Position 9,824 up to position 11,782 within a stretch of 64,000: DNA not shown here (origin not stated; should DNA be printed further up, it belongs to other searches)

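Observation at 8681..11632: Translationally coupled operon: cellulose-synthase-like GT2 glucan synthase, then a Pro/Thr-rich anchored protein, then a GH16 glucanase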

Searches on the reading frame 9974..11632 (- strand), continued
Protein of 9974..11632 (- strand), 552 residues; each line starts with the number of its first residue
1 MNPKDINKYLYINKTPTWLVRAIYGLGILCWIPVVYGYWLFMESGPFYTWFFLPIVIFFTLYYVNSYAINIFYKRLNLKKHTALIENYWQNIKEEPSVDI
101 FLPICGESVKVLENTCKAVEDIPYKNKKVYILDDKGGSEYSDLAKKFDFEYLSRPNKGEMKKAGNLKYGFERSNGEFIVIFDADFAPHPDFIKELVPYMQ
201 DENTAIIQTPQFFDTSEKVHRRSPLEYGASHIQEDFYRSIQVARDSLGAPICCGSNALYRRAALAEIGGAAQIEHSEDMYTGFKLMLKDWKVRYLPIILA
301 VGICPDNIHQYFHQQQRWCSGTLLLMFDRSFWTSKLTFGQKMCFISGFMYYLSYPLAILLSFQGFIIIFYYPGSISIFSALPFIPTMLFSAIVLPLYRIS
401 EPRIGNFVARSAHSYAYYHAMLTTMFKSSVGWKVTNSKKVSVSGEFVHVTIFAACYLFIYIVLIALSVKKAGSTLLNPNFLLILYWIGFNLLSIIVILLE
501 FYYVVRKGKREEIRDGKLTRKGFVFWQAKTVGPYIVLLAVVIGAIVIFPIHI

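Call 12: find_encoding_contigs(protein=P0002, flank=6000, max_places=2)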
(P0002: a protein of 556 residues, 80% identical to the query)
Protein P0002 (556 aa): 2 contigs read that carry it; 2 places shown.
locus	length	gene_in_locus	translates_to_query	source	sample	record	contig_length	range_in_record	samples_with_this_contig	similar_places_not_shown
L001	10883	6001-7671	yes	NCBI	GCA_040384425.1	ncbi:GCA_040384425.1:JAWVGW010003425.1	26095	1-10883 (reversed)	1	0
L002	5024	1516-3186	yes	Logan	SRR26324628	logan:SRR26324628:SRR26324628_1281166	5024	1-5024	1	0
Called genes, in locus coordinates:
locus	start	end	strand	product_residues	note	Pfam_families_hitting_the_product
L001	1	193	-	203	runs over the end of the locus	PF01872:RibD_C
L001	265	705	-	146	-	-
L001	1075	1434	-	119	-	-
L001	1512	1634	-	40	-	-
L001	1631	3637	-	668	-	-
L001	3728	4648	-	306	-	-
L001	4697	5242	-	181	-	PF00583:Acetyltransf_1, PF13673:Acetyltransf_10, PF13508:Acetyltransf_7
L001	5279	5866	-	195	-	PF28474:DUF8412, PF13376:OmdA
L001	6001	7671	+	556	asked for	PF00535:Glycos_transf_2, PF13641:Glyco_tranf_2_3, PF13506:Glyco_transf_21, PF13632:Glyco_trans_2_3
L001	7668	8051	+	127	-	-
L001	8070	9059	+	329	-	PF03935:SKN1_KRE6_Sbg1 (faint), PF00722:Glyco_hydro_16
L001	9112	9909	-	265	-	PF00459:Inositol_P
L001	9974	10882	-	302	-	?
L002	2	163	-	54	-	?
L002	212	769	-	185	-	PF00583:Acetyltransf_1, PF13673:Acetyltransf_10, PF13508:Acetyltransf_7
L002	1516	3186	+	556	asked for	PF00535:Glycos_transf_2, PF13641:Glyco_tranf_2_3, PF13506:Glyco_transf_21, PF13632:Glyco_trans_2_3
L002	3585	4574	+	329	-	PF03935:SKN1_KRE6_Sbg1 (faint), PF00722:Glyco_hydro_16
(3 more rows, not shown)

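Call 13: find_encoding_contigs(protein=P0014, flank=6000, max_places=2)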
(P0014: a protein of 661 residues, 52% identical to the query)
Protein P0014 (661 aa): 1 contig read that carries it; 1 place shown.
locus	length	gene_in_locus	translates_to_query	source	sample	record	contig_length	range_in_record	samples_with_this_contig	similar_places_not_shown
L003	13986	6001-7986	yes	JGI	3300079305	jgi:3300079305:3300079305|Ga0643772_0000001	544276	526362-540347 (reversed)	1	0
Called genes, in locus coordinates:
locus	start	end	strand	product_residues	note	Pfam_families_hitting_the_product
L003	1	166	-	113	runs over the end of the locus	-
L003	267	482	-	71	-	-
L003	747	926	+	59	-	PF20106:DUF6496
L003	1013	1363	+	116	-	PF01022:HTH_5, PF12840:HTH_20 (faint)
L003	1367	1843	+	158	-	PF10604:Polyketide_cyc2 (weak), PF08327:AHSA1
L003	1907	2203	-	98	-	-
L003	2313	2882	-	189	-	-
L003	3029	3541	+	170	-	PF04542:Sigma70_r2 (weak), PF08281:Sigma70_r4_2, PF04545:Sigma70_r4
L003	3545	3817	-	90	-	-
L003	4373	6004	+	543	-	PF13641:Glyco_tranf_2_3, PF13632:Glyco_trans_2_3, PF03552:Cellulose_synt (weak)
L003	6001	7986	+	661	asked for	PF13506:Glyco_transf_21, PF00535:Glycos_transf_2, PF13641:Glyco_tranf_2_3, PF13632:Glyco_trans_2_3, PF01471:PG_binding_1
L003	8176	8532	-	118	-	-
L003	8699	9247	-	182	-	-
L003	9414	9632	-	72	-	-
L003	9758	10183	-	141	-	-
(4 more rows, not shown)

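Call 14: find_encoding_contigs(protein=P0048, flank=6000, max_places=2)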
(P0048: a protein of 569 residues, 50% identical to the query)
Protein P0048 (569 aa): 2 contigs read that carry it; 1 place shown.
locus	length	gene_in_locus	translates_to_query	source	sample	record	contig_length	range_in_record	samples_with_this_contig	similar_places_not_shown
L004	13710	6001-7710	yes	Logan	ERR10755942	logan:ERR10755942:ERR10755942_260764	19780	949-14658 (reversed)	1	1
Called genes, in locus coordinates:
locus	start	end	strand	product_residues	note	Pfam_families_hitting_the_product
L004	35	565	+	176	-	-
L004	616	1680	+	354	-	PF01594:AI-2E_transport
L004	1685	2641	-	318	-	-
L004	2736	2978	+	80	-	-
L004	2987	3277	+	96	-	-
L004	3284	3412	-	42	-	-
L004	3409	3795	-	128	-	-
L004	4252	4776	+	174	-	PF01909:NTP_transf_2, PF18765:Polbeta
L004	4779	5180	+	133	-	-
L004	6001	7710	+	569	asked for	PF13506:Glyco_transf_21, PF00535:Glycos_transf_2, PF13641:Glyco_tranf_2_3, PF13632:Glyco_trans_2_3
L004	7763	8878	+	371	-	-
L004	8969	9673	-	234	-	-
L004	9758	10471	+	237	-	-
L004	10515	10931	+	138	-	PF00293:NUDIX, PF14815:NUDIX_4 (weak)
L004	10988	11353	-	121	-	-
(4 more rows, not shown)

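Call 16: find_encoding_contigs(protein=P0058, flank=6000, max_places=1)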
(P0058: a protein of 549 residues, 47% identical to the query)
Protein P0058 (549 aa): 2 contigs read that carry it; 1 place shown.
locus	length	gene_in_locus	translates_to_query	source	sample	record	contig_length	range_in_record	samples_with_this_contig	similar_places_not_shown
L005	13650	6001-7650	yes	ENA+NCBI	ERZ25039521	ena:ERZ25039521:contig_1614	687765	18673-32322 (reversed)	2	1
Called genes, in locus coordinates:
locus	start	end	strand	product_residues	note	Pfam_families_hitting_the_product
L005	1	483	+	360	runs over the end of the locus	PF03935:SKN1_KRE6_Sbg1 (faint), PF00722:Glyco_hydro_16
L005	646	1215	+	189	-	-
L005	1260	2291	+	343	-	PF13632:Glyco_trans_2_3, PF13641:Glyco_tranf_2_3 (weak), PF03552:Cellulose_synt (weak)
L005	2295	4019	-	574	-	-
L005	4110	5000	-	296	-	-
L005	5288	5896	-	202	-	-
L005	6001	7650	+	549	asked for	PF13506:Glyco_transf_21, PF00535:Glycos_transf_2, PF13641:Glyco_tranf_2_3, PF13632:Glyco_trans_2_3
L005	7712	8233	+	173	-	PF01471:PG_binding_1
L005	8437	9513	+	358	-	PF00188:CAP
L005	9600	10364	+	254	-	PF01145:Band_7, PF13421:Band_7_1 (weak)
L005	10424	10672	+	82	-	PF00462:Glutaredoxin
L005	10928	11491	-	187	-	PF00011:HSP20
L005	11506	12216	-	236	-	PF13367:PrsW-protease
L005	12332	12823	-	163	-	-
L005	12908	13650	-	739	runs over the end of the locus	PF00133:tRNA-synt_1, PF09334:tRNA-synt_1g, PF08264:Anticodon_1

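Call 17: find_encoding_contigs(protein=P0016, flank=6000, max_places=1)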
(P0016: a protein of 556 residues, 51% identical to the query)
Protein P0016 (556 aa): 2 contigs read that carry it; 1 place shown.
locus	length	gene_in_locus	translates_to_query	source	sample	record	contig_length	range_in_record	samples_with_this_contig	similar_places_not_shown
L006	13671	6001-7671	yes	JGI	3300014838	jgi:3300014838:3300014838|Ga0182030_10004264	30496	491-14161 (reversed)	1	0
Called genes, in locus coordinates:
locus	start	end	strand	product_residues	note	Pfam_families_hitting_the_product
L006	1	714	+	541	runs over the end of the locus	PF00041:fn3 (faint), PF17957:Big_7 (faint), PF25523:Ig_RIMBP2 (faint), PF18370:RGI_lyase (faint), PF01471:PG_binding_1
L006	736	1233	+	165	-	PF01988:VIT1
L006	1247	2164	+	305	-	-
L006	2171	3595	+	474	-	PF03734:YkuD, PF00768:Peptidase_S11, PF13354:Beta-lactamase2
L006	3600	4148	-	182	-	-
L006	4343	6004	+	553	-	PF13641:Glyco_tranf_2_3, PF13632:Glyco_trans_2_3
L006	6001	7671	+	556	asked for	PF13641:Glyco_tranf_2_3, PF00535:Glycos_transf_2, PF13506:Glyco_transf_21, PF13632:Glyco_trans_2_3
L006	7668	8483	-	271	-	PF00722:Glyco_hydro_16, PF03935:SKN1_KRE6_Sbg1 (faint)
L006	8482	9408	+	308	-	-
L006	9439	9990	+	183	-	-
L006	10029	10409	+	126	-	-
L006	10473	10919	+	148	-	-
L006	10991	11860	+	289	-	PF00106:adh_short, PF13561:adh_short_C2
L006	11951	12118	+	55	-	-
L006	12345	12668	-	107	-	-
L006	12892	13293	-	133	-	-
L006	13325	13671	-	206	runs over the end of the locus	-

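Call 23: find_related_loci(query=A3, collection=genome_contigs, flank=10000)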
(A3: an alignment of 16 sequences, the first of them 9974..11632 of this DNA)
Query A3 (552 aa) in genome_contigs; peptide patterns used: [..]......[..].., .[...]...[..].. (x = any residue, [..] = any of these).
361 stretches matched a pattern; 240 encode a relative of the query (tblastn E <= 1e-3); the best 80 are kept; 80 distinct loci.
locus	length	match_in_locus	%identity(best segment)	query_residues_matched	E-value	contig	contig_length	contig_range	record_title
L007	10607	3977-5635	51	1-549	0e+0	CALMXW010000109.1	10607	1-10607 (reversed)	MAG TPA_asm: uncultured bacterium isolate SRR6158310_bin.79_CONCOCT_v1.1_MAG genome assembly, contig: ERZ1749613.973, wh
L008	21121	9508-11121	52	1-534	0e+0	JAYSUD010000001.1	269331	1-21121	MAG: bacterium isolate GFS_12610 GFS_12610_0, whole genome shotgun sequence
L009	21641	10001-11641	50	1-542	0e+0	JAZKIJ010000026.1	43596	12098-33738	MAG: Patescibacteria group bacterium isolate ADI_DC_SW_02_SPN_11032020-bin026 DCSW02SPN_B026_0_000000000026, whole genom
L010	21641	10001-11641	50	1-542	0e+0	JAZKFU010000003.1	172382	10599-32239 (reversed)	MAG: Patescibacteria group bacterium isolate DC_RB_04_SPN110320-bin016 DCRB04SPN_B016_0_000000000003, whole genome shotg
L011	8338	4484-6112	50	1-552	0e+0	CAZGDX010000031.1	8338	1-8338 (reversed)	MAG TPA_asm: uncultured Gammaproteobacteria bacterium isolate binchicken_co274_39 genome assembly, contig: NODE_20616_le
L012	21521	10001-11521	51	1-507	2e-179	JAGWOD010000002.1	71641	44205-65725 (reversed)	MAG: Patescibacteria group bacterium isolate REEB248 contig-150_488, whole genome shotgun sequence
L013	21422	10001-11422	53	19-493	2e-179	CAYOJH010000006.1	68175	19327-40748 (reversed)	MAG TPA_asm: uncultured Gammaproteobacteria bacterium isolate SRP193066_co2_65 genome assembly, contig: NODE_122_length_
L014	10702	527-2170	48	1-547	2e-176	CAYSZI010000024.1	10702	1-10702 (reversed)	MAG TPA_asm: uncultured Candidatus Saccharibacteria bacterium isolate SRP142039_co2_51 genome assembly, contig: NODE_483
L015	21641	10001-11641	47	1-546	3e-175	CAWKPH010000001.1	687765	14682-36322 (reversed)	MAG: uncultured bacterium isolate MFD04540.bin.1.3 genome assembly, contig: contig_1614, whole genome shotgun sequence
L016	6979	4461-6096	57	1-539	3e-173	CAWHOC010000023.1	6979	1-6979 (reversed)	MAG: uncultured bacterium isolate MFD04780.bin.2.65 genome assembly, contig: contig_97772, whole genome shotgun sequence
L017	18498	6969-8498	49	2-512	3e-172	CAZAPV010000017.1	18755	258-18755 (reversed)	MAG TPA_asm: uncultured Gammaproteobacteria bacterium isolate SRP193066_co2_451 genome assembly, contig: NODE_1574_lengt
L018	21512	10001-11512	52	1-500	7e-179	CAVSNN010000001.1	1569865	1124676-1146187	MAG: uncultured Alphaproteobacteria bacterium isolate MFD03399.bin.2.106 genome assembly, contig: contig_1148, whole gen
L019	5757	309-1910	46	2-534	2e-168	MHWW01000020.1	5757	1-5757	MAG: Candidatus Zambryskibacteria bacterium RIFOXYC1_FULL_39_10 rifoxyc1_full_scaffold_5501, whole genome shotgun sequen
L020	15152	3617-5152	46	2-512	2e-166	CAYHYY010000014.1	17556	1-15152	MAG TPA_asm: uncultured Candidatus Saccharibacteria bacterium isolate ERP119705_co16_438 genome assembly, contig: NODE_2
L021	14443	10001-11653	44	1-550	9e-166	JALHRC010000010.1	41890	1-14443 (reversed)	MAG: Candidatus Paceibacterota bacterium isolate maxbin.077 c_000000004408, whole genome shotgun sequence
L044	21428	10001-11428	37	3-484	3e-99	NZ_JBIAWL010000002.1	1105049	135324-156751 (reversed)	Streptomyces sp. NPDC001388 NPDC001388_130_A2.ctg-0002, whole genome shotgun sequence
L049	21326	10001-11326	35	18-459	4e-97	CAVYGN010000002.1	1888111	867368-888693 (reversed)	MAG: uncultured Spirochaetota bacterium isolate MFD03726.bin.1.3 genome assembly, contig: contig_31295, whole genome sho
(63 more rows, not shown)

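Call 32: find_encoding_contigs(protein=P0007, flank=6000, max_places=1)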
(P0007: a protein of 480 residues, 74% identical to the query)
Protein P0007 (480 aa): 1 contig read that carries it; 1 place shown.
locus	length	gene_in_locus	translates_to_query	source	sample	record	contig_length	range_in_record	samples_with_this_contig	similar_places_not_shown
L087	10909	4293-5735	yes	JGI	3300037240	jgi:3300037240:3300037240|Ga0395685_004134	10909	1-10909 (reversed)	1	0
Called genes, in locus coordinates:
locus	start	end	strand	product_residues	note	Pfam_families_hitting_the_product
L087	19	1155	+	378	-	PF01425:Amidase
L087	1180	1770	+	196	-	-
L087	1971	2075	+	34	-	-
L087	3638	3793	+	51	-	-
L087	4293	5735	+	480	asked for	PF13506:Glyco_transf_21, PF00535:Glycos_transf_2, PF13641:Glyco_tranf_2_3, PF13632:Glyco_trans_2_3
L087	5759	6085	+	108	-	-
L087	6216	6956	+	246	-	PF03935:SKN1_KRE6_Sbg1, PF26113:GH16_XgeA (faint), PF00722:Glyco_hydro_16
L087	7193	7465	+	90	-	-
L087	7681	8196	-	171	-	PF07098:DUF1360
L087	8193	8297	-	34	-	-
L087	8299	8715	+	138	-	PF07291:MauE (weak), PF07681:DoxX, PF13564:DoxX_2 (weak)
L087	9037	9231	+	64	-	-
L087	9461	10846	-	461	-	PF01566:Nramp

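Call 33: find_encoding_contigs(protein=P0006, flank=6000, max_places=1)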
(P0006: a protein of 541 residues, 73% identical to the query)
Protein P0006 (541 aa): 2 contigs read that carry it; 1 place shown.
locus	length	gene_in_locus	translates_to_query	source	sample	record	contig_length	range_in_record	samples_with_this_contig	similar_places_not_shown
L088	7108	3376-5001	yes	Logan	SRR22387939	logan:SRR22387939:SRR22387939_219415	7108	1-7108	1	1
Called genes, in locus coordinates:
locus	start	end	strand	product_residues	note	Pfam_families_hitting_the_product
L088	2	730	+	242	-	?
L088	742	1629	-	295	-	PF01522:Polysacc_deac_1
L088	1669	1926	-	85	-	-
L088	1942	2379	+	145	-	-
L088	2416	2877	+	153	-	-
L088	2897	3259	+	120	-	-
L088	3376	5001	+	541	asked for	PF13506:Glyco_transf_21, PF00535:Glycos_transf_2, PF13641:Glyco_tranf_2_3, PF03552:Cellulose_synt (faint), PF13632:Glyco_trans_2_3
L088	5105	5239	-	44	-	-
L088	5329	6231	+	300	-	PF03935:SKN1_KRE6_Sbg1, PF00722:Glyco_hydro_16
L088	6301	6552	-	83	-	PF13376:OmdA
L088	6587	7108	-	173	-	?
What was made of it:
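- On Kre6/Skn1 family (PF03935): The precomputed listings of calls 32 and 33 show PF03935 without a weak or faint mark for the L087 and L088 orthologues.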

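Call 34: find_encoding_contigs(protein=P0005, flank=6000, max_places=1)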
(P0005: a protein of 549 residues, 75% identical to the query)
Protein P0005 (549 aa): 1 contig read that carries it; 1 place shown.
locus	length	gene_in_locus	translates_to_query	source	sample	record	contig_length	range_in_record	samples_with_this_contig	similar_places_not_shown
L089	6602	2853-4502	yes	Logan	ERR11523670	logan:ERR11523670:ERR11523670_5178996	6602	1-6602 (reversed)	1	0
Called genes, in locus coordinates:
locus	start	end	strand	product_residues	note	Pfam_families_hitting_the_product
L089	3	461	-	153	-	?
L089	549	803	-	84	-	PF02201:SWIB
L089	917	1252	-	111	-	PF01035:DNA_binding_1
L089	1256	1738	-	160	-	PF13671:AAA_33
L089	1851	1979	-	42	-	-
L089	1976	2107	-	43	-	-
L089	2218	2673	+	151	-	-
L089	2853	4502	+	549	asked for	PF00535:Glycos_transf_2, PF13641:Glyco_tranf_2_3, PF13506:Glyco_transf_21, PF13632:Glyco_trans_2_3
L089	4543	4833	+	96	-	-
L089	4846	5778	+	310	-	PF03935:SKN1_KRE6_Sbg1 (faint), PF00722:Glyco_hydro_16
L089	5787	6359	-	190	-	-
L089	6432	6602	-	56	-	?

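Call 40: search_protein_families(library=pfam, proteins=[L044:12400-14403:+, L044:11666-12274:+, L044:6992-8650:-, L044:8307-9599:+, L044:14877-16154:+, L049:11510-13408:+, L049:8621-9856:+, L049:13599-14570:-, L006:4343-6004:+], max_evalue=0.001)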
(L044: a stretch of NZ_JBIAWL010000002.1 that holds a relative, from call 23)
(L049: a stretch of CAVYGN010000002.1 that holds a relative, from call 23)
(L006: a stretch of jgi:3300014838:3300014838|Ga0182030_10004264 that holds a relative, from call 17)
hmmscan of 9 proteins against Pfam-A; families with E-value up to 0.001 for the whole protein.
L044:12400-14403:+ (667 aa): 0 families

L044:11666-12274:+ (202 aa): 0 families

L044:6992-8650:- (552 aa): 1 family
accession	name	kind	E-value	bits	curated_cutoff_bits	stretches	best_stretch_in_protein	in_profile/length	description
PF07995.17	GSDH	-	1.9e-58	198.8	25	1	237-539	1-326/332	Glucose / Sorbosone dehydrogenase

L044:8307-9599:+ (430 aa): 0 families

L044:14877-16154:+ (425 aa): 1 family
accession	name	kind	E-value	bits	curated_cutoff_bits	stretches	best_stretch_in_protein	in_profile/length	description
PF01557.24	FAA_hydrolase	-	7.4e-66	222.3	23.9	1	187-418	2-212/214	Fumarylacetoacetate (FAA) hydrolase C-terminal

L049:11510-13408:+ (632 aa): 0 families

L049:8621-9856:+ (411 aa): 11 families
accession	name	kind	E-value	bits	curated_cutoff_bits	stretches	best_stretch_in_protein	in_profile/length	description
PF10282.15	Lactonase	-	2.4e-17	63.6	21.7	1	325-410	245-321/344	Lactonase, 7-bladed beta-propeller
PF25174.1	Beta-prop_THOC3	-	5.3e-17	62.1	305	1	99-282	82-255/272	THOC3 beta-propeller domain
PF02239.22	Cytochrom_D1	-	1.6e-09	37.2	25.5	0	99-137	164-202/368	Cytochrome D1 heme domain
PF23414.1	Beta-prop_EML_2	-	1.8e-09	37.8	90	0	305-409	21-110/266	Echinoderm microtubule-associated protein second beta-propeller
PF08308.17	PEGA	-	1.1e-08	35.3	20.8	1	27-92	2-70/71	PEGA domain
PF21783.3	YNCE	-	1e-07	32.1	27.1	1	203-345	77-219/339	YNCE-like beta-propeller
PF01731.26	Arylesterase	-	1.5e-06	28.7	21.3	0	356-408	33-82/86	Arylesterase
PF01436.27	NHL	-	6.5e-05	23.2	20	0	240-265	3-27/28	NHL repeat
PF08450.18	SGL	-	9e-05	22.6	26.3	0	120-266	53-210/246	SMP-30/Gluconolactonase/LRE-like region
PF05694.17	SBP56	-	0.00021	20.6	34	0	244-342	309-384/453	56kDa selenium binding protein (SBP56)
PF04053.20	B-prop_COPA_B_2nd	-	0.00022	21.3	57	0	107-173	146-191/248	COPA/B second beta-propeller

L049:13599-14570:- (323 aa): 1 family
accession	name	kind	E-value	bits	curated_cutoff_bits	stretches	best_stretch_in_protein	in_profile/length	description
PF02156.21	Glyco_hydro_26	-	3.2e-06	27.2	20.2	1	110-209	126-232/311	Glycosyl hydrolase family 26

L006:4343-6004:+ (553 aa): 4 families
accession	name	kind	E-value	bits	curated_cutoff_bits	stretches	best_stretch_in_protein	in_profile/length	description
PF13632.12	Glyco_trans_2_3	-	2e-19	70.6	27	1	194-406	2-190/198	Glycosyl transferase family group 2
PF13641.12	Glyco_tranf_2_3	-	3.4e-14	53.9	27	1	104-334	3-230/230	Glycosyltransferase like family 2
PF13506.12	Glyco_transf_21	-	4e-06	26.8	21.7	1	189-332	29-173/174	Glycosyl transferase family 21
PF03552.20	Cellulose_synt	-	0.00024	20.2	24.7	1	278-475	414-617/722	Cellulose synthase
